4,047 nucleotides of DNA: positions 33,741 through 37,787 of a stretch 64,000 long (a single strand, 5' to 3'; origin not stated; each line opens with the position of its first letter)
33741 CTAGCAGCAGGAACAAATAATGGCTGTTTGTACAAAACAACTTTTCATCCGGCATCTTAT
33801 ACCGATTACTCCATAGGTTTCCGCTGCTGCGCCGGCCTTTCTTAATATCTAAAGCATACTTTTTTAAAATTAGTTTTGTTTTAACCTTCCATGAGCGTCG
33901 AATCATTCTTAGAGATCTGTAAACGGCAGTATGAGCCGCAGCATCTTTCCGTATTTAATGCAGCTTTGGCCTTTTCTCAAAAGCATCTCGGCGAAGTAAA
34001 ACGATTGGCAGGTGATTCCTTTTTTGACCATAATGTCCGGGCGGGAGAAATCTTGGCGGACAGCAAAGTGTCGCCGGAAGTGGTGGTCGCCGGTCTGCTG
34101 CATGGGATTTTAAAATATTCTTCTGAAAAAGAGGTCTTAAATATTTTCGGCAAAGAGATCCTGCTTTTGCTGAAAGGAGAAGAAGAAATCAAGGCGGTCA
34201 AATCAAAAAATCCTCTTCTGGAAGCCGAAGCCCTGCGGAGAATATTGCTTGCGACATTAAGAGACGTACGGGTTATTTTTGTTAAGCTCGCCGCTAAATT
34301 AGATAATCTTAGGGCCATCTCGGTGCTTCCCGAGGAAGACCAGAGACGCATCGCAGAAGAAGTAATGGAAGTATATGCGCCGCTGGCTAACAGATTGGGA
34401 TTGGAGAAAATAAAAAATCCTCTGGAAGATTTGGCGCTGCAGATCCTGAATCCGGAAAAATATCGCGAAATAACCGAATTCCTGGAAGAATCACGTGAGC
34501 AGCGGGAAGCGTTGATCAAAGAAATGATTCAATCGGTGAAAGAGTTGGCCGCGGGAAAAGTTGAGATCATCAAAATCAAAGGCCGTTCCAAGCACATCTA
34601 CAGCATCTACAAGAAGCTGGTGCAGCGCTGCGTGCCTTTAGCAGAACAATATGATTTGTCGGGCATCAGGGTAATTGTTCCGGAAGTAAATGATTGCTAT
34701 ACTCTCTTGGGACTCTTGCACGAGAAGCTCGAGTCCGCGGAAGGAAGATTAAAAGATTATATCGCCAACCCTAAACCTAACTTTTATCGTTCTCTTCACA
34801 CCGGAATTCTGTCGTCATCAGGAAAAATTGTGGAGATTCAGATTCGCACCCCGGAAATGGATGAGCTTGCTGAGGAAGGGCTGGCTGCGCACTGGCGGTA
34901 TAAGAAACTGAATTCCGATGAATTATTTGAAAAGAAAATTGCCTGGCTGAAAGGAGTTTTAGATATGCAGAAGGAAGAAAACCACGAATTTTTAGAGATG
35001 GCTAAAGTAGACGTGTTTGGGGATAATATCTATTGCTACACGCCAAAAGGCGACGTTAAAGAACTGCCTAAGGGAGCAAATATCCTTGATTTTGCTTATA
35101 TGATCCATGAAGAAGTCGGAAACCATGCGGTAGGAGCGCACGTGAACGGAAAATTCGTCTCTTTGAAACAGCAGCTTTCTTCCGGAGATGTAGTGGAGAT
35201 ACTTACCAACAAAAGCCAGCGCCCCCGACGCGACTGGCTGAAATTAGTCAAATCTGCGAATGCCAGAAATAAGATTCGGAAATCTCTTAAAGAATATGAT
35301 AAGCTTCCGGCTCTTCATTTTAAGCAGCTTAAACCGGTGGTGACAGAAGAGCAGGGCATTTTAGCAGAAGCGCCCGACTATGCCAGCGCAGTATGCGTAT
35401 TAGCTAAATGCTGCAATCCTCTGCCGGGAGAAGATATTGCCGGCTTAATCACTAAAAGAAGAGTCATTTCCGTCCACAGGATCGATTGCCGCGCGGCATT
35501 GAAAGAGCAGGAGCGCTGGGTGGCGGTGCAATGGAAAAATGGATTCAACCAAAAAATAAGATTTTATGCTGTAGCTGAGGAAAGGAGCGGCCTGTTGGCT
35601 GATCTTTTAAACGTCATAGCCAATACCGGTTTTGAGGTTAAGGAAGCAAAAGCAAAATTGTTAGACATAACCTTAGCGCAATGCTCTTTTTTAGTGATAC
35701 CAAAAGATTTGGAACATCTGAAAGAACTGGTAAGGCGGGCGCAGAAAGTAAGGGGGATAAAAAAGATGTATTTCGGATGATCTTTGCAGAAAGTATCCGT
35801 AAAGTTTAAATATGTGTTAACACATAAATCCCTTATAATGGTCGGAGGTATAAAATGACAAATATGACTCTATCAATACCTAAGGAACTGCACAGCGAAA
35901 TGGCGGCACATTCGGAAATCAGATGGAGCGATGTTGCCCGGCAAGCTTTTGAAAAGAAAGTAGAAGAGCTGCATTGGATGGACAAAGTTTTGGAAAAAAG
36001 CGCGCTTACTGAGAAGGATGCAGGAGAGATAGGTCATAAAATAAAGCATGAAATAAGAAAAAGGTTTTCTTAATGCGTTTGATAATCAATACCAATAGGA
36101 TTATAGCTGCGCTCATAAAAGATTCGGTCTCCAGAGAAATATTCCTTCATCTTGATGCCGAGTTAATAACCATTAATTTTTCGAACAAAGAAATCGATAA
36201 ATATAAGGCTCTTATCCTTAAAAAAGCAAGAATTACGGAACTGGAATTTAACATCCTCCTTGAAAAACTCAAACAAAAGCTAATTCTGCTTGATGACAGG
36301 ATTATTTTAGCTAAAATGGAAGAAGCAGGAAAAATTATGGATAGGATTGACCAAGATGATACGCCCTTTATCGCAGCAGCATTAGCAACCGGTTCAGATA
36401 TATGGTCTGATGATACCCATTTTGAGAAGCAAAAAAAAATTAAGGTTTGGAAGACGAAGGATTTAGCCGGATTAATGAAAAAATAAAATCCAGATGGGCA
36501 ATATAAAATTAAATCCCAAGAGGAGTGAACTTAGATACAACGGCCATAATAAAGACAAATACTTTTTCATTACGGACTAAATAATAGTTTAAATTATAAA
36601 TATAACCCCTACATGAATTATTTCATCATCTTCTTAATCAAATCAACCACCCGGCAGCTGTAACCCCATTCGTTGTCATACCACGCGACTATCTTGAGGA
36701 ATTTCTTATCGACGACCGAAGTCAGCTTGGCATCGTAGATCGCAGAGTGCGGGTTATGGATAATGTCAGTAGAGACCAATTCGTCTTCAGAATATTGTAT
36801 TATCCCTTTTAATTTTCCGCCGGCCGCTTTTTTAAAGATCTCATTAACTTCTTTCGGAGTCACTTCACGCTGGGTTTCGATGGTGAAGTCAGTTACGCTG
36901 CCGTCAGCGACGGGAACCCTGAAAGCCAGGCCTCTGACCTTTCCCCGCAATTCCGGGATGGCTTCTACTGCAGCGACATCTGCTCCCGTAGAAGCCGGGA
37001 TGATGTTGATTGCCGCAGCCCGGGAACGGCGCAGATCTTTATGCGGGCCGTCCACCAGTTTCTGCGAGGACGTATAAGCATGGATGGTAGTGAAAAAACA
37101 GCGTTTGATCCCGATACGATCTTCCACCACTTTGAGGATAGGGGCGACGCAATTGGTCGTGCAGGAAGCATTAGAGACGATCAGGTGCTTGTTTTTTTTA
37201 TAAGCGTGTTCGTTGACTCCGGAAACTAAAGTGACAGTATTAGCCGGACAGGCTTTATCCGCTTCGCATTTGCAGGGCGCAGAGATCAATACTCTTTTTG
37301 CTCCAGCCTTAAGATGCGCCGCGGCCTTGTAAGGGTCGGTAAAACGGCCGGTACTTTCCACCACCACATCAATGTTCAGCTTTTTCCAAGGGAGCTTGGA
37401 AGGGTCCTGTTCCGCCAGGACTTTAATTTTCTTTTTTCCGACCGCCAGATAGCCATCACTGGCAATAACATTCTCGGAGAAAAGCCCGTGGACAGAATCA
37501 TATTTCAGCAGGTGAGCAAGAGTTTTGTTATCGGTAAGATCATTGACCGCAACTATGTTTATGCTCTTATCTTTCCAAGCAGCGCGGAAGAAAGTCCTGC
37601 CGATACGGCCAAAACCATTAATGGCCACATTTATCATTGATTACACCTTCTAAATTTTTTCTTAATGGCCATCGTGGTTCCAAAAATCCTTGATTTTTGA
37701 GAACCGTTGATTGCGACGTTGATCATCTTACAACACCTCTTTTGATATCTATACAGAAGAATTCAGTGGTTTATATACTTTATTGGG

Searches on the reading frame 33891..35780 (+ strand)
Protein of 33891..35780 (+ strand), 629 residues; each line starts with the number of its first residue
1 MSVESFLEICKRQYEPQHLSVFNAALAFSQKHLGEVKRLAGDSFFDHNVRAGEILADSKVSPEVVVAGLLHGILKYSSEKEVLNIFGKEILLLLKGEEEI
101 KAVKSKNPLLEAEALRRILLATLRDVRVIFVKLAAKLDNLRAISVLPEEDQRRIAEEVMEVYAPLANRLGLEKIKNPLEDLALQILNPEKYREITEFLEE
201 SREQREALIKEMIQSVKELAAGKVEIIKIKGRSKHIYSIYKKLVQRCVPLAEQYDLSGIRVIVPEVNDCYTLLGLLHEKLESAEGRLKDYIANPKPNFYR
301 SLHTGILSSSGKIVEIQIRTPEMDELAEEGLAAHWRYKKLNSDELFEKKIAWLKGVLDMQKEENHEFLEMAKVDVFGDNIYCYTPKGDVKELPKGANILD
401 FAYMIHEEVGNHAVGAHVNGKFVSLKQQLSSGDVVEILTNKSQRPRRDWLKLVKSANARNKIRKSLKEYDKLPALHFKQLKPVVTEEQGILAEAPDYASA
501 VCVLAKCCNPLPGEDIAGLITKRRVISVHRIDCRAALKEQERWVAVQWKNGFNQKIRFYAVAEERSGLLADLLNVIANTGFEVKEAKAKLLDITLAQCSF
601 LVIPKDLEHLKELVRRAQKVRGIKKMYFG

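Call 19: search_protein_families(library=ncbifam, proteins=[window:33891-35780:+])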
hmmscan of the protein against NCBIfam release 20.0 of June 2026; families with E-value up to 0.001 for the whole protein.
window:33891-35780:+ (629 aa): 6 families
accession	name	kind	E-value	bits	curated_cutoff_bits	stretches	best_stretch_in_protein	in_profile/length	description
TIGR00691.1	spoT_relA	subfamily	1.5e-162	542.5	499.2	2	25-471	1-454/687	RelA/SpoT family protein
NF008303.0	PRK11092.1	equivalog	2.1e-119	399.7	947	2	4-471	5-479/702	bifunctional GTP diphosphokinase/guanosine-3',5'-bis pyrophosphate 3'-pyrophosphohydrolase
NF008124.0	PRK10872.1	equivalog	1.5e-111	374.2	728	2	49-471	60-501/744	GTP diphosphokinase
NF053588.1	GTPPhKinYjbM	equivalog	3.4e-09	36.8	320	1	224-343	35-165/201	GTP diphosphokinase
NF007171.0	PRK09602.1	subfamily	0.00015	20.7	387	1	388-440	342-396/397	YchF-related putative GTPase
TIGR04552.1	TIGR04552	subfamily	0.00032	20.1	125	0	193-279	120-213/352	TIGR04552 family protein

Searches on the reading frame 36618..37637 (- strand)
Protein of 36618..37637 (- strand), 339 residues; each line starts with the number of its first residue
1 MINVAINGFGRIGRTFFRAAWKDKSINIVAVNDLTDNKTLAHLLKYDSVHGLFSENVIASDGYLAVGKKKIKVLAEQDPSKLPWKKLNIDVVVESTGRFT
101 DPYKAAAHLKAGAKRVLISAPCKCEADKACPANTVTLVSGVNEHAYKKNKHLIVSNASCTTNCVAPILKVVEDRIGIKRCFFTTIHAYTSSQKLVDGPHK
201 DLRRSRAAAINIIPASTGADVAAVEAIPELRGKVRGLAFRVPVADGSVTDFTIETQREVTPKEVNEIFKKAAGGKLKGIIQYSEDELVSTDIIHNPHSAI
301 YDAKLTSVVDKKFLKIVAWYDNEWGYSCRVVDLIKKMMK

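Call 19: search_protein_families(library=ncbifam, proteins=[window:36618-37637:-])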
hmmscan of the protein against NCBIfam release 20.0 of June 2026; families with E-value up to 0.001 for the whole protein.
window:36618-37637:- (339 aa): 14 families
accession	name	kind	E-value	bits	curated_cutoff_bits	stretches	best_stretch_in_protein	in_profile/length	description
NF005830.0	PRK07729.1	equivalog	1.2e-127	425.6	546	1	2-337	3-330/343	glyceraldehyde-3-phosphate dehydrogenase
TIGR01534.1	GAPDH-I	equivalog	3.1e-124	414.5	367.2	1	3-332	1-330/330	type I glyceraldehyde-3-phosphate dehydrogenase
NF005641.0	PRK07403.1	equivalog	1.3e-113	379.6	616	1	1-335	1-330/337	type I glyceraldehyde-3-phosphate dehydrogenase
NF033735.1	G3PDH_Arsen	exception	8.9e-113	377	450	1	4-333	1-322/323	ArsJ-associated glyceraldehyde-3-phosphate dehydrogenase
NF006512.0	PRK08955.1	equivalog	6.3e-103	344.6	563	1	2-337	3-330/334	glyceraldehyde-3-phosphate dehydrogenase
NF011954.0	PRK15425.1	equivalog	5.2e-99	331.4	662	1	2-338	3-330/331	glyceraldehyde-3-phosphate dehydrogenase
NF010058.0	PRK13535.1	equivalog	3.6e-97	325.5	539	1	1-338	2-334/339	erythrose-4-phosphate dehydrogenase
TIGR01532.1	E4PD_g-proteo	equivalog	4.7e-94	315.3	530.55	1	4-332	2-325/325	erythrose-4-phosphate dehydrogenase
NF006139.0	PRK08289.1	equivalog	1.6e-76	257.8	431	1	3-338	130-470/480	glyceraldehyde-3-phosphate dehydrogenase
NF011456.0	PRK14874.1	equivalog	2.1e-11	43.4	223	1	89-187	67-159/346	aspartate-semialdehyde dehydrogenase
NF003251.0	PRK04207.1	equivalog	2e-09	37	185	1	152-271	134-245/343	type II glyceraldehyde-3-phosphate dehydrogenase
TIGR01296.1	asd_B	equivalog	8.8e-09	34.9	324.2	1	136-187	103-155/339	aspartate-semialdehyde dehydrogenase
NF006416.0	PRK08664.1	subfamily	2.4e-05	23.7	232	1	147-280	138-276/350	aspartate-semialdehyde dehydrogenase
TIGR00978.1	asd_EA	equivalog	3.2e-05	23.2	301.2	0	233-285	226-279/342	aspartate-semialdehyde dehydrogenase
